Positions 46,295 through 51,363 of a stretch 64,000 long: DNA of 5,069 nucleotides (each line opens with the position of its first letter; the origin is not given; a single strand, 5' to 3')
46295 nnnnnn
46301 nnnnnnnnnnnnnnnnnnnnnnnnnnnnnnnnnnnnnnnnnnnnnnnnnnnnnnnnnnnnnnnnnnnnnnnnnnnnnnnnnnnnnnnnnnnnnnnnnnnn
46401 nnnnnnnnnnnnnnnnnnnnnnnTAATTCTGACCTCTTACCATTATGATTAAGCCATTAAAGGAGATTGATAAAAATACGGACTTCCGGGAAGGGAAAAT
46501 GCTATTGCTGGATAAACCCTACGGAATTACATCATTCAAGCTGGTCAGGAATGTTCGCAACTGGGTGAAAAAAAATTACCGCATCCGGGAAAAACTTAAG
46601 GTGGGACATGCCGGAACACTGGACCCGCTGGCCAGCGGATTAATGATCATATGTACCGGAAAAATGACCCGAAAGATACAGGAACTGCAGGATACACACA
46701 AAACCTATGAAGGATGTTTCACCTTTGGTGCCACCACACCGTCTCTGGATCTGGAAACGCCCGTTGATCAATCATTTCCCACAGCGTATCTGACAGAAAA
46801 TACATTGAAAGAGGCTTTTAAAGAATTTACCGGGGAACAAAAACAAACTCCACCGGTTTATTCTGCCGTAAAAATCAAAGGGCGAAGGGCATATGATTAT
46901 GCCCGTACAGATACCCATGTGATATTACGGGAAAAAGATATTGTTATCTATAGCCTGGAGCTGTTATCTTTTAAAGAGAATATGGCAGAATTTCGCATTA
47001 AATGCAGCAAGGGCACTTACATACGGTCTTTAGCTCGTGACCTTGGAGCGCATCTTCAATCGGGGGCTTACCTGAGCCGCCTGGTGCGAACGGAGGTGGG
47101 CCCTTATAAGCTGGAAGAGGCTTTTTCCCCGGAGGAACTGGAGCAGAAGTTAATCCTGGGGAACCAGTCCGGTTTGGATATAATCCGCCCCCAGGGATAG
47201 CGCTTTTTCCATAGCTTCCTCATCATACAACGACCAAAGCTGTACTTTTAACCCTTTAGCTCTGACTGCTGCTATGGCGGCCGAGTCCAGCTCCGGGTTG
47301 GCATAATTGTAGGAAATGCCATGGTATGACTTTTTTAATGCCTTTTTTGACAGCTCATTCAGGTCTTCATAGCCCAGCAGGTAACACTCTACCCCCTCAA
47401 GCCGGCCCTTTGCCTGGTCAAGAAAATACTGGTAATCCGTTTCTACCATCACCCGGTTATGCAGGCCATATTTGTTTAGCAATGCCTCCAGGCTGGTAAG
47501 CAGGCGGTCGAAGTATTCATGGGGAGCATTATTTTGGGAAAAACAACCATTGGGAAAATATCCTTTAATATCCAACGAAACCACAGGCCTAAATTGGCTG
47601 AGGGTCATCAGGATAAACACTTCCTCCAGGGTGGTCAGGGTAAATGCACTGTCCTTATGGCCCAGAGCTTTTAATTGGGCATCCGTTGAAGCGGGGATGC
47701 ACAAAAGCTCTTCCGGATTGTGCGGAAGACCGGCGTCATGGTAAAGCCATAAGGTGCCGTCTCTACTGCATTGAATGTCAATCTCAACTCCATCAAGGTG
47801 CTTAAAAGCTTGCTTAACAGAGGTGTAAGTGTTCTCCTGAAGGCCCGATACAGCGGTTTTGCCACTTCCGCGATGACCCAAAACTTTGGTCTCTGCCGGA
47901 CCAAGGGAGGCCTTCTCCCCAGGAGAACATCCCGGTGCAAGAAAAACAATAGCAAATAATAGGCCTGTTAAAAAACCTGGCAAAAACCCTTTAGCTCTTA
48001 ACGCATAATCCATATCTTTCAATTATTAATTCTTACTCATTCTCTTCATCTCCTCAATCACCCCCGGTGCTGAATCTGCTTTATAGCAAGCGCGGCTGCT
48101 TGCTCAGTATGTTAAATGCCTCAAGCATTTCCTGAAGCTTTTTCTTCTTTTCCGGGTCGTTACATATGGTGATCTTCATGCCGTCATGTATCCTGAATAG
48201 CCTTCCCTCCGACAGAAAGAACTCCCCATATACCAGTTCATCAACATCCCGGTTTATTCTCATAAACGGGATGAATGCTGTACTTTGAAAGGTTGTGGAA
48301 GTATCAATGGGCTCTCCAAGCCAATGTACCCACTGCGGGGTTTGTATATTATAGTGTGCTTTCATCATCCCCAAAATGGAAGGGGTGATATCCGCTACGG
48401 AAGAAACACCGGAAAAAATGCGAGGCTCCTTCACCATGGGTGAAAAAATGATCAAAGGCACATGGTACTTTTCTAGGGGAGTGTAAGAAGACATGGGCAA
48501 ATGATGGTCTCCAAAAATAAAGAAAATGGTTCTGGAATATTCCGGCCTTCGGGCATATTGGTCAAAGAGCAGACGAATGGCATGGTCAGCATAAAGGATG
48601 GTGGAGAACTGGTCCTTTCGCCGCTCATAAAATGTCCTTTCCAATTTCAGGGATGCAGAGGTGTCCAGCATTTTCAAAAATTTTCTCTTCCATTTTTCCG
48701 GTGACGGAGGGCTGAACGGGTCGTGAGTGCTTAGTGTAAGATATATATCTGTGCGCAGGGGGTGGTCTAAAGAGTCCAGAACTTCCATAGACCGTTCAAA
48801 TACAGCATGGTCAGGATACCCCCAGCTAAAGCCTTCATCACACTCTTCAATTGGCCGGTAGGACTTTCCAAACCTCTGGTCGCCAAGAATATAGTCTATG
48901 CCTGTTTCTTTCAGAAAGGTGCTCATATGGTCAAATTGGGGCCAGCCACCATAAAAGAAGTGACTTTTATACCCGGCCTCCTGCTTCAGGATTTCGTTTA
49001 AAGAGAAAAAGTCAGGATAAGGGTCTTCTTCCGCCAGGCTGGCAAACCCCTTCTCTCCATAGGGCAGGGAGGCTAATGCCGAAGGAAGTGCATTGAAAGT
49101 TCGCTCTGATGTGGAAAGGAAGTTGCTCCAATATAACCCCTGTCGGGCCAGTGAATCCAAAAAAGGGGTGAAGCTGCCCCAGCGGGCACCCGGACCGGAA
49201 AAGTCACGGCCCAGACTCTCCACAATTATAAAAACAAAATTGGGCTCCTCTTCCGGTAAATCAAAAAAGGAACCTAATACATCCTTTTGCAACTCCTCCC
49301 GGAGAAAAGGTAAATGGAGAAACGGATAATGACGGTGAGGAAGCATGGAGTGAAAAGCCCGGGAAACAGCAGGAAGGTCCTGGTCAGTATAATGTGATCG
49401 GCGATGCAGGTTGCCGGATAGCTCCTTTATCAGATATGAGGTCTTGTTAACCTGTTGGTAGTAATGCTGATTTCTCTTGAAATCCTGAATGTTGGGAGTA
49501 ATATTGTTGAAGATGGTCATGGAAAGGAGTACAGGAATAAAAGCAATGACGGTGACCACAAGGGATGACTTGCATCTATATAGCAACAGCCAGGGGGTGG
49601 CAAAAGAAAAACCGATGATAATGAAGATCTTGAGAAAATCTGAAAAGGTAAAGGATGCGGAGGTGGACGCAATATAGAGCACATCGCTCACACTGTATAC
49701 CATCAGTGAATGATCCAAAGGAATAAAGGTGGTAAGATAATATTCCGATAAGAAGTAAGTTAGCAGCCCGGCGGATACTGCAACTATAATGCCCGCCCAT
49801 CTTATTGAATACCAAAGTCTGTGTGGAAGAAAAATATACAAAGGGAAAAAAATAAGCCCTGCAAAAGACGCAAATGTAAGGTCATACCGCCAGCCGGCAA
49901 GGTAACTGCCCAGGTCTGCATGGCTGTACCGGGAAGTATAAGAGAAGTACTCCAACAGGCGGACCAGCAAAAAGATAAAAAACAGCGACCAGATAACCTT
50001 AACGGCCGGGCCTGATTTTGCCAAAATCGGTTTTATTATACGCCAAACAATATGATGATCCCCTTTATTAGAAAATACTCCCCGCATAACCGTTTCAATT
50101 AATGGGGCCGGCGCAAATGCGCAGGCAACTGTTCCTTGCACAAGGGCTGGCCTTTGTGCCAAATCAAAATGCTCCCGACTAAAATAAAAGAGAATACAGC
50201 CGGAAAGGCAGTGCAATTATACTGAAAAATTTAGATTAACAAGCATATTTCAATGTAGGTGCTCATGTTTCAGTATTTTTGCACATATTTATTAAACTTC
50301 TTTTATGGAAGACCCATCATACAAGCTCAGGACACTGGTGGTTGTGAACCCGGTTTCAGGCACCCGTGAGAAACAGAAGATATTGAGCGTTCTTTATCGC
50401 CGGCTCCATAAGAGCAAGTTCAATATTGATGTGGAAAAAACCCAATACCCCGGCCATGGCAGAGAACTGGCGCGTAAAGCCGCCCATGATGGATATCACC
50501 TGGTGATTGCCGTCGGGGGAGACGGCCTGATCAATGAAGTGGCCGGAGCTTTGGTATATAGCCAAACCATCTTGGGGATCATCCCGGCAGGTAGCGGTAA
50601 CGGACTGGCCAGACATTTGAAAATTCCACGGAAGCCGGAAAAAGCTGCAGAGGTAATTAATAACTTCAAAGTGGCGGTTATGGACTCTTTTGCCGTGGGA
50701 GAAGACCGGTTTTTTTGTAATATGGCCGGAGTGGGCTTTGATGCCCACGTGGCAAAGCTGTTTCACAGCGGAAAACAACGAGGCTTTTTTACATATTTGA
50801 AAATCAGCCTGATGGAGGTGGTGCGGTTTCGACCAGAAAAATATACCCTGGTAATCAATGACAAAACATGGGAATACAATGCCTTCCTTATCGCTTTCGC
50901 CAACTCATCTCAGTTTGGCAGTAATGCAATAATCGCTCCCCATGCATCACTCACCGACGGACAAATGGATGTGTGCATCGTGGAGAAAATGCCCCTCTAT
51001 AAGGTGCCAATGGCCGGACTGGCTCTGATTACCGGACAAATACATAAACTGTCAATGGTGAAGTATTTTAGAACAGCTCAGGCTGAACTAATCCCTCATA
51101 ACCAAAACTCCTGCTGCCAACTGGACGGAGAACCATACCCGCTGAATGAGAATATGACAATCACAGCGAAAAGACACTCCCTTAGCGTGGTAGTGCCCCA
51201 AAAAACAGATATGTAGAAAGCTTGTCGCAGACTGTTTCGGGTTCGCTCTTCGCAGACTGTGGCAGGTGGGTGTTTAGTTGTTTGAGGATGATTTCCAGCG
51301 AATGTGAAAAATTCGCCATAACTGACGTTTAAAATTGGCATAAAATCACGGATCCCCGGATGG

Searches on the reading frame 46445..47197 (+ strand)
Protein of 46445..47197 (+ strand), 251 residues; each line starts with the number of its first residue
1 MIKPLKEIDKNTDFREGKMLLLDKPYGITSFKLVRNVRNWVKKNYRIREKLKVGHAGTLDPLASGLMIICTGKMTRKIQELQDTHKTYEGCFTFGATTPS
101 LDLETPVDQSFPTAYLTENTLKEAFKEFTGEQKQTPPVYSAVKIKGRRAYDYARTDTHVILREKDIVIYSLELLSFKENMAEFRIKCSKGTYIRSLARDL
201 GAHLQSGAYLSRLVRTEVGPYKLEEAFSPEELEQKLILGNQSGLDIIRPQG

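Call 32: search_protein_families(library=pfam, proteins=[window:46445-47197:+], max_evalue=0.001)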
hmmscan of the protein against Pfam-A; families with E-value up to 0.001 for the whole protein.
window:46445-47197:+ (251 aa): 3 families
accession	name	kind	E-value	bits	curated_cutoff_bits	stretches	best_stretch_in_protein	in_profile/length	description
PF01509.24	TruB_N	-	6e-49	166.7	27.3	1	49-193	5-149/149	TruB family pseudouridylate synthase (N terminal domain)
PF16198.10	TruB_C_2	-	2.6e-07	31.1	29.3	1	194-237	1-44/66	tRNA pseudouridylate synthase B C-terminal domain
PF00849.27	PseudoU_synth_2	-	8e-06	26.6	26.8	1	19-145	2-126/152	RNA pseudouridylate synthase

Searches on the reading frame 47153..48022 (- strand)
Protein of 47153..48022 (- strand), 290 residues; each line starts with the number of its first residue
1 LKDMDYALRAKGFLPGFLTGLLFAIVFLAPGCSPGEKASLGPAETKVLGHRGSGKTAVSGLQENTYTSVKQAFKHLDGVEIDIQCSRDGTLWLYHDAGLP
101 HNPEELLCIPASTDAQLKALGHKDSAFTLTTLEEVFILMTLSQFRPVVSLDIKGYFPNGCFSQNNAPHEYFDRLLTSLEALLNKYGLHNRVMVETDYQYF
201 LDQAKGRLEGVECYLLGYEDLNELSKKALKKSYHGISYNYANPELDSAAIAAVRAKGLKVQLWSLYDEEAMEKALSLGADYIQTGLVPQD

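Call 39: search_protein_families(library=pfam, proteins=[window:47153-48022:-], max_evalue=0.001)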
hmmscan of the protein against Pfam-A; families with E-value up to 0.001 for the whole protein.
window:47153-48022:- (290 aa): 1 family
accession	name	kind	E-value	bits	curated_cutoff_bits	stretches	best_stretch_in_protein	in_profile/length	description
PF03009.23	GDPD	-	8.4e-16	59.2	23.6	1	50-282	1-237/244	Glycerophosphoryl diester phosphodiesterase family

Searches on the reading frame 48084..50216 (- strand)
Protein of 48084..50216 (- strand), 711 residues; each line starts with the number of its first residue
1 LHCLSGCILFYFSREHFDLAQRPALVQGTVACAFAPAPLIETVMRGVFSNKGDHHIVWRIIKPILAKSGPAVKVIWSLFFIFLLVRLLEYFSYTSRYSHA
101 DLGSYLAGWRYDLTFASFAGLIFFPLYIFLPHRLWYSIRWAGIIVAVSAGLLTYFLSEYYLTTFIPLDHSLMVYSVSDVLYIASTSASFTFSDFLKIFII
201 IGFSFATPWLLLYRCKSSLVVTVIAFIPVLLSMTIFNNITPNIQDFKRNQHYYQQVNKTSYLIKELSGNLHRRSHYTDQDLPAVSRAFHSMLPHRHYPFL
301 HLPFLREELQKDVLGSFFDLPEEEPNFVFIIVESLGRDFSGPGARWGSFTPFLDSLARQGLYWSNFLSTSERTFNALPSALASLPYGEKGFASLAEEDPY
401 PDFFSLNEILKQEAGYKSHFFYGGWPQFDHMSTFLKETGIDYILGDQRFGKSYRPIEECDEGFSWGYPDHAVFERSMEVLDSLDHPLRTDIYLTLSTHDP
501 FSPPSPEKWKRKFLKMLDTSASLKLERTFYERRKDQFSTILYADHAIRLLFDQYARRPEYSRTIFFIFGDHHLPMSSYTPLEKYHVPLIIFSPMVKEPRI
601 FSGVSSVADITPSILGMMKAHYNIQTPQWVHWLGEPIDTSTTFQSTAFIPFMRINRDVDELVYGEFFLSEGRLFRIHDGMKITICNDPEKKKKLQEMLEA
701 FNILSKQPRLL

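Call 32: search_protein_families(library=pfam, proteins=[window:48084-50216:-], max_evalue=0.001)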
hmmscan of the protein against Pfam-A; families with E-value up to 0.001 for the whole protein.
window:48084-50216:- (711 aa): 1 family
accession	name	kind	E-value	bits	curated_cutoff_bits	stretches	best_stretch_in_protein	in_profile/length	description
PF00884.28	Sulfatase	-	3.1e-34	119.1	25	1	325-618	1-299/301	Sulfatase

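Call 38: search_protein_families(library=ncbifam, proteins=[window:48084-50216:-], max_evalue=0.01)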
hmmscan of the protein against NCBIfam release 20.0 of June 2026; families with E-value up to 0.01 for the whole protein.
window:48084-50216:- (711 aa): 2 families
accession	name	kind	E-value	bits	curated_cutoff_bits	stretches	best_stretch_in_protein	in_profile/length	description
NF053595.1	LptchSynLtaSGpos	equivalog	5e-11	41.9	970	1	324-572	237-466/626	lipoteichoic acid synthase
NF003000.0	PRK03776.1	equivalog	1e-07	30.4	574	1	320-500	157-338/763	phosphatidylglycerol--membrane-oligosaccharide glycerophosphotransferase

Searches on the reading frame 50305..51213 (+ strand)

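Call 32: search_protein_families(library=pfam, proteins=[window:50305-51213:+], max_evalue=0.001)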
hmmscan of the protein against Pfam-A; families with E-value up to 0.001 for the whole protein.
window:50305-51213:+ (303 aa): 2 families
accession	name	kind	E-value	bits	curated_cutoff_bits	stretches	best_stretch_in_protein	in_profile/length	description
PF00781.29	DAGK_cat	-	5.5e-33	113.7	23.6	1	10-127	2-121/125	Diacylglycerol kinase catalytic domain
PF19279.4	YegS_C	-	6.6e-21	75.1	27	1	142-278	4-140/158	YegS C-terminal NAD kinase beta sandwich-like domain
